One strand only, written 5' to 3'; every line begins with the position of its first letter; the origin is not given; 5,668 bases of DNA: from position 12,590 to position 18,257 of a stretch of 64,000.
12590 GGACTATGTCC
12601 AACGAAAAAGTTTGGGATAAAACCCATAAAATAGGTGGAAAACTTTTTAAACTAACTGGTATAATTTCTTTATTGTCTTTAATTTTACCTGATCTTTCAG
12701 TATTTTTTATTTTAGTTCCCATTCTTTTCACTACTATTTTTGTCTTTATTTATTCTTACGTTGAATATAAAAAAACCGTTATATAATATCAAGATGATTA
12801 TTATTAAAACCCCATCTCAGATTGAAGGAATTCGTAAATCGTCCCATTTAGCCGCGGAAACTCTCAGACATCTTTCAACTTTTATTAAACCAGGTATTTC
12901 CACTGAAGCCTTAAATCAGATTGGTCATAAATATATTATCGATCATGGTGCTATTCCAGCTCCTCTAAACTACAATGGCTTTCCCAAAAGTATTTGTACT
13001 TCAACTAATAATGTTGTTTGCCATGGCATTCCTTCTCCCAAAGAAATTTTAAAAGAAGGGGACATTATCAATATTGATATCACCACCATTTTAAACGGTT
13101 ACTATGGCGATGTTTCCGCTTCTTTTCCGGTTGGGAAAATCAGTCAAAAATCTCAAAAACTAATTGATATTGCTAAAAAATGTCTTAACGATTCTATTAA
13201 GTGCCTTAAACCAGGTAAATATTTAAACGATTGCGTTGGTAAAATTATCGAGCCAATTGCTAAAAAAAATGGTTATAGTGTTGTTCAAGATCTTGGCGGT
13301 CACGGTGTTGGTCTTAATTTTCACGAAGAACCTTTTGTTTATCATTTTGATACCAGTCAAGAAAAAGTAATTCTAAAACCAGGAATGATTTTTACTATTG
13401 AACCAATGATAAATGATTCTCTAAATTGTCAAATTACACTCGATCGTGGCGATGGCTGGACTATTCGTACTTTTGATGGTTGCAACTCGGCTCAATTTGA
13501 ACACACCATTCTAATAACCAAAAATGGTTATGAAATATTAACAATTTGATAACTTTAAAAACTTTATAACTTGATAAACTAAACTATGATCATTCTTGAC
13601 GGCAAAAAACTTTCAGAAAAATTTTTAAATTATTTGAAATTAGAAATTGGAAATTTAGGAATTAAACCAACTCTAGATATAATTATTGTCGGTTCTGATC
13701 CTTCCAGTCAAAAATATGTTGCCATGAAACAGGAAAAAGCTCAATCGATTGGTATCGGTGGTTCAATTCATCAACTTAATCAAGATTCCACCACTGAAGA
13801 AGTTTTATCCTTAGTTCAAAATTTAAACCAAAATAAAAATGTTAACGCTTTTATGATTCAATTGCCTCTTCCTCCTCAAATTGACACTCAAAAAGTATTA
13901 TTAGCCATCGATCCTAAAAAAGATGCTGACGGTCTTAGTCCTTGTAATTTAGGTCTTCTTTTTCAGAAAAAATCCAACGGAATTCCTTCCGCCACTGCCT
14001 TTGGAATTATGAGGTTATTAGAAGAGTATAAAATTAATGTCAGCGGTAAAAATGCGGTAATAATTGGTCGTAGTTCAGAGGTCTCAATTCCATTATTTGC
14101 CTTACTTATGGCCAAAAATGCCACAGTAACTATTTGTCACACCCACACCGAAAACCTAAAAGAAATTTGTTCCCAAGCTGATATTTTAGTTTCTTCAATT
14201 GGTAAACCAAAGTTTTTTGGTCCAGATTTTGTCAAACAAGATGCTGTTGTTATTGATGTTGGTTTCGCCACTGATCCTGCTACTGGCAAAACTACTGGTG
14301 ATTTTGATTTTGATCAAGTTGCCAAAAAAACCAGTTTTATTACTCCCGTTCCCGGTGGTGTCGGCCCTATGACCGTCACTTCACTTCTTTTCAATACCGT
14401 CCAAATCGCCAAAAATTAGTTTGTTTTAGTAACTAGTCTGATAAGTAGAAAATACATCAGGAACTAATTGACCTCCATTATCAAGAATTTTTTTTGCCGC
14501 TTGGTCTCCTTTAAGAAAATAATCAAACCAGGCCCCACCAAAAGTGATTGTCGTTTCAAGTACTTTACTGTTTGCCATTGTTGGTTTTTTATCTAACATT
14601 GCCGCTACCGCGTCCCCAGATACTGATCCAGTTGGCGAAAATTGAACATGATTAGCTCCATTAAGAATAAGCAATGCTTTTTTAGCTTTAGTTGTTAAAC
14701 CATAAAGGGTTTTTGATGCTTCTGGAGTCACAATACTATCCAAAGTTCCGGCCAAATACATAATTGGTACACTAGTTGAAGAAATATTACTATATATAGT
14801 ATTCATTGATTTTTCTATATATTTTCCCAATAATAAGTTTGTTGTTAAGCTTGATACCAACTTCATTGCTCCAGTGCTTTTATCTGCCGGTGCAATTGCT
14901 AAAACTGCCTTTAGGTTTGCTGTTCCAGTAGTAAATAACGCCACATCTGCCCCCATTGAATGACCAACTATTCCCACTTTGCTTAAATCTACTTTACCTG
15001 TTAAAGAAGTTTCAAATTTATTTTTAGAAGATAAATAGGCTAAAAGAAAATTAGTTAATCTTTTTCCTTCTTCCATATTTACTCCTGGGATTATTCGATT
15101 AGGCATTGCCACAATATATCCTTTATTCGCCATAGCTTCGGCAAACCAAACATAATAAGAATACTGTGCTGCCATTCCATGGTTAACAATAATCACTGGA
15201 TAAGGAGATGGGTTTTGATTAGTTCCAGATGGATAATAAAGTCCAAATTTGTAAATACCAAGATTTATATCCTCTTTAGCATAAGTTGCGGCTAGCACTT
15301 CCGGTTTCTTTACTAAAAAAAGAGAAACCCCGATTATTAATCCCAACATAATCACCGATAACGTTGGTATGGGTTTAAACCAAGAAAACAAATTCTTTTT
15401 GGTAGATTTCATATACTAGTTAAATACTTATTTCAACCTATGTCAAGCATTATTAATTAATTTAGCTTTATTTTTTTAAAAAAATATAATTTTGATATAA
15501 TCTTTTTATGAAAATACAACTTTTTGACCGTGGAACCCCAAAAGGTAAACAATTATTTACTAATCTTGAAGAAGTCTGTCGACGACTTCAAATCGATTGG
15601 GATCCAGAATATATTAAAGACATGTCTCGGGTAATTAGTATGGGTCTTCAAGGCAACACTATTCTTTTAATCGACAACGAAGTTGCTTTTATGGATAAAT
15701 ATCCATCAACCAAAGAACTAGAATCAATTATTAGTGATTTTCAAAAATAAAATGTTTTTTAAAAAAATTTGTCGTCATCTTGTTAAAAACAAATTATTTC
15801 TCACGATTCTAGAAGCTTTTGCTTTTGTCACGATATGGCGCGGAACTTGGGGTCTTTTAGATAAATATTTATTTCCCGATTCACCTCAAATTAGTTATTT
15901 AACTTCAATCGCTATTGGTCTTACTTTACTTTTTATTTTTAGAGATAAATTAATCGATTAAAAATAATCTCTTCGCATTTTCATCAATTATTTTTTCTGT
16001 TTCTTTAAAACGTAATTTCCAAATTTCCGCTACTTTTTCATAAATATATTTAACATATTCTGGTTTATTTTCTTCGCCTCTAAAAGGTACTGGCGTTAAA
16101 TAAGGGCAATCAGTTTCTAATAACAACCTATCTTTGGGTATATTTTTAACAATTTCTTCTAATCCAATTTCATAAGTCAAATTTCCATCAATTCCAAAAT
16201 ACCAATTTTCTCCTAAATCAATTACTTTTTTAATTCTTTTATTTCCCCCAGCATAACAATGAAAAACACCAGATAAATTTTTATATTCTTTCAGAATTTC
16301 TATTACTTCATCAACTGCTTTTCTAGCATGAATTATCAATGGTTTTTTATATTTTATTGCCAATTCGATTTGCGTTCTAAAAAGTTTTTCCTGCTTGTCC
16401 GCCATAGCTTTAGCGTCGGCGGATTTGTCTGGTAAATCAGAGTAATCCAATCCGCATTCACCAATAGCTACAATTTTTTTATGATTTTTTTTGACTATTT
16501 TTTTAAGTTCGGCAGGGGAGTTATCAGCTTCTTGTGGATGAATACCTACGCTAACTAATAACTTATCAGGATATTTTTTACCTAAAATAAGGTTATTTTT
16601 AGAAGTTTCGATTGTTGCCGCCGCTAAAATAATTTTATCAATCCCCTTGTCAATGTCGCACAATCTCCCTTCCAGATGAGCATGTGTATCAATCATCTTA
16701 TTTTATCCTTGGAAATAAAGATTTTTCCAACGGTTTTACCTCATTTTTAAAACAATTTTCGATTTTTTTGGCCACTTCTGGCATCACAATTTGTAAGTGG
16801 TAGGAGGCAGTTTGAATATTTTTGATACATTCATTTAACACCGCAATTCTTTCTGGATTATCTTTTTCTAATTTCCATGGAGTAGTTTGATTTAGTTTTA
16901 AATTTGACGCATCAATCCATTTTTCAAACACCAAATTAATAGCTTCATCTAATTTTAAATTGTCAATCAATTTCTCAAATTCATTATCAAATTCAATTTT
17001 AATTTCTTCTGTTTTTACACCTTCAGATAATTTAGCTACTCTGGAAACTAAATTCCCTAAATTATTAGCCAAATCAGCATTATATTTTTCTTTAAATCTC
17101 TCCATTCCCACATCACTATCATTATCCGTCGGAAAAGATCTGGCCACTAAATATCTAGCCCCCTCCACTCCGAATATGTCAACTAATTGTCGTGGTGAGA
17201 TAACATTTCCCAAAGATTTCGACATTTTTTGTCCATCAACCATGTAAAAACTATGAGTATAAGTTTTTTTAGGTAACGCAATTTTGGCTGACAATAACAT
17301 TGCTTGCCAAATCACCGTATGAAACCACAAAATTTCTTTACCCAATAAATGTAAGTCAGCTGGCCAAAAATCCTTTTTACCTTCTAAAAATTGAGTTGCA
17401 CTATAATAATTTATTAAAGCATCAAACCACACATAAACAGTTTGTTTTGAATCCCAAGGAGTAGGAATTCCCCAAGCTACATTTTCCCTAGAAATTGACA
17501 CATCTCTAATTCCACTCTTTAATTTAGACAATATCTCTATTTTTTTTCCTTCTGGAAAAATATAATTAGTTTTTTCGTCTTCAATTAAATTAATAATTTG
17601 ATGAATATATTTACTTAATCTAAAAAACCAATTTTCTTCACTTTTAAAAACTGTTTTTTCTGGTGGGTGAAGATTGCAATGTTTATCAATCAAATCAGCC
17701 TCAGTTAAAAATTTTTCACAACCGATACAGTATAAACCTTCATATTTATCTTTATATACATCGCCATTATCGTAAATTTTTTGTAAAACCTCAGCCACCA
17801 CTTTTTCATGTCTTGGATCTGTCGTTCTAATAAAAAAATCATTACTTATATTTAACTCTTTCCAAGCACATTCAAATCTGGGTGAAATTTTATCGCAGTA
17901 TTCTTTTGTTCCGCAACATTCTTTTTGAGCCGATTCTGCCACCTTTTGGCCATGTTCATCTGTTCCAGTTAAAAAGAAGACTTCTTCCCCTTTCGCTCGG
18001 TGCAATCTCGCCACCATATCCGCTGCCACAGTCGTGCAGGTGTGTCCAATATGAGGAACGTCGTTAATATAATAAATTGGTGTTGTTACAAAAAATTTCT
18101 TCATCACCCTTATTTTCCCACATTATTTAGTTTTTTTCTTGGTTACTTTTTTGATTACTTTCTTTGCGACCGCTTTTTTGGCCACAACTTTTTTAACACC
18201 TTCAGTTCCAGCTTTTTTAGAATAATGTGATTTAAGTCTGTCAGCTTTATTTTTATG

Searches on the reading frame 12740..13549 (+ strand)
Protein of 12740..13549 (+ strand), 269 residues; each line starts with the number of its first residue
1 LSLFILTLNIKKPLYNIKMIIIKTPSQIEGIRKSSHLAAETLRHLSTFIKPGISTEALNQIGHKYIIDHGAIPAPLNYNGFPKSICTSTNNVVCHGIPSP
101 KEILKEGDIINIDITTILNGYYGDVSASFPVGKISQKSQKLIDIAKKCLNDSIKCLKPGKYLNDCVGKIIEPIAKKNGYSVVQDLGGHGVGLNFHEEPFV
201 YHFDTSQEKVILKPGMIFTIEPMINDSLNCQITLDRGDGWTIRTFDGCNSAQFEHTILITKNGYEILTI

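Call 8: search_protein_families(library=pfam, proteins=[window:12740-13549:+], max_evalue=0.01)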
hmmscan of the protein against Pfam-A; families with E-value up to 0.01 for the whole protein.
window:12740-13549:+ (269 aa): 1 family
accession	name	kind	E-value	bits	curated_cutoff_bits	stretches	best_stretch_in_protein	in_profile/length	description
PF00557.29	Peptidase_M24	-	1.7e-48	165.6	23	1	29-261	1-208/208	Metallopeptidase family M24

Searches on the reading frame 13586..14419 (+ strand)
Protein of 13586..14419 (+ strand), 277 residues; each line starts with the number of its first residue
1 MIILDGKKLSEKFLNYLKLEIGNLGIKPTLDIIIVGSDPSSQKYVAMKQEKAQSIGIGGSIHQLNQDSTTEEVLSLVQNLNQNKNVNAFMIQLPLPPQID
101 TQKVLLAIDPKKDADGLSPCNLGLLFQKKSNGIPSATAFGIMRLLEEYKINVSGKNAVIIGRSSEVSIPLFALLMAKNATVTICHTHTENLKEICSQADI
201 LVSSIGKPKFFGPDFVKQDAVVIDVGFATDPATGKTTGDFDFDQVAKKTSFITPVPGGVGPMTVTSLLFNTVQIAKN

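Call 8: search_protein_families(library=pfam, proteins=[window:13586-14419:+], max_evalue=0.01)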
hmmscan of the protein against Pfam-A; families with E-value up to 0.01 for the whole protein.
window:13586-14419:+ (277 aa): 2 families
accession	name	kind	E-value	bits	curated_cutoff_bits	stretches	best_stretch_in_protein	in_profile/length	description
PF02882.25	THF_DHG_CYH_C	-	3.9e-58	195.7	27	1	119-276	2-157/160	Tetrahydrofolate dehydrogenase/cyclohydrolase, NAD(P)-binding domain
PF00763.28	THF_DHG_CYH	-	4e-31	108.1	32.8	1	4-115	1-115/115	Tetrahydrofolate dehydrogenase/cyclohydrolase, catalytic domain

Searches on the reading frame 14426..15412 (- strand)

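Call 8: search_protein_families(library=pfam, proteins=[window:14426-15412:-], max_evalue=0.01)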
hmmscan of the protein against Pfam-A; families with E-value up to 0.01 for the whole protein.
window:14426-15412:- (328 aa): 10 families
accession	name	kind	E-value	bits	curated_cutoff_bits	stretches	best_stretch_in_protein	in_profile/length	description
PF12740.14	PETase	-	7.5e-14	52.2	28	1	58-180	44-162/263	PET hydrolase-like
PF12146.15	Hydrolase_4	-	1.1e-10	41.7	27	2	70-182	3-116/239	Serine aminopeptidase, S33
PF03403.19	PAF-AH_p_II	-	1.6e-08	33.9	20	1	69-103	98-132/372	Platelet-activating factor acetylhydrolase, isoform II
PF07224.18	Chlorophyllase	-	3.9e-08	32.9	26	1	69-176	40-153/301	Chlorophyllase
PF12695.13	Abhydrolase_5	-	2.4e-05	24.6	27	0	209-274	95-159/164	Alpha/beta hydrolase family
PF01738.24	DLH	-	3.4e-05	24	21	1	65-271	8-202/217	Dienelactone hydrolase family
PF00561.26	Abhydrolase_1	-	4.8e-05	23.6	25.8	0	72-161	1-86/245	alpha/beta hydrolase fold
PF03959.19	FSH1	-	0.00024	21.3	21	1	146-248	103-193/211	Serine hydrolase (FSH1)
PF00326.27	Peptidase_S9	-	0.00085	19.3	22.6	0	140-259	60-191/213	Prolyl oligopeptidase family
PF20434.5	BD-FAE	-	0.0025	17.8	26.8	0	68-167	10-112/215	BD-FAE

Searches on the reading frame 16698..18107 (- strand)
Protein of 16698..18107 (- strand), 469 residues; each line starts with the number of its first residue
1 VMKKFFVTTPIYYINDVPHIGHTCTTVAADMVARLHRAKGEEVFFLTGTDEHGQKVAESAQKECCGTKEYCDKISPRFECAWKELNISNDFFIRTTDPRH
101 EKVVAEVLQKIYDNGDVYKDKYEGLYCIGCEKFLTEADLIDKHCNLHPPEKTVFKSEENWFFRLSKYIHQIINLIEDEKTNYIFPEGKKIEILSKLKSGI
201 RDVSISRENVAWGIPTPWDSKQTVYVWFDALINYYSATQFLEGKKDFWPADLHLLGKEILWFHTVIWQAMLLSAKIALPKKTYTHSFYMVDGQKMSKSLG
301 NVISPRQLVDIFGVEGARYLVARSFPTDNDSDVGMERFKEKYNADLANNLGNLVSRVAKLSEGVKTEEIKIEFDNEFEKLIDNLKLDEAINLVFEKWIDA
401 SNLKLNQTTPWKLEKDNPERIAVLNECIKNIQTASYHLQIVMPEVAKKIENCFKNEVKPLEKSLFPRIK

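Call 8: search_protein_families(library=pfam, proteins=[window:16698-18107:-], max_evalue=0.01)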
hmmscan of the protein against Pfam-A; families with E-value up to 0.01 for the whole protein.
window:16698-18107:- (469 aa): 5 families
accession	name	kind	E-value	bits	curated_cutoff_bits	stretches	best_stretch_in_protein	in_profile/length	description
PF09334.17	tRNA-synt_1g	-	2.3e-95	320.1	20.1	2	137-357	162-390/391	tRNA synthetases class I (M)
PF00133.28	tRNA-synt_1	-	3.3e-34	118.8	22.7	2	3-217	23-244/414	tRNA synthetases class I (I, L, M and V)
PF01406.26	tRNA-synt_1e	-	4.5e-14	52.9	27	2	14-121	19-125/301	tRNA synthetases class I (C) catalytic domain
PF01921.24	tRNA-synt_1f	-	2.1e-06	27.4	27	1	285-329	273-317/360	tRNA synthetases class I (K)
PF23137.1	HVO_0758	-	0.00071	19.8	27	1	113-138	9-34/55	HVO_0758 mu-protein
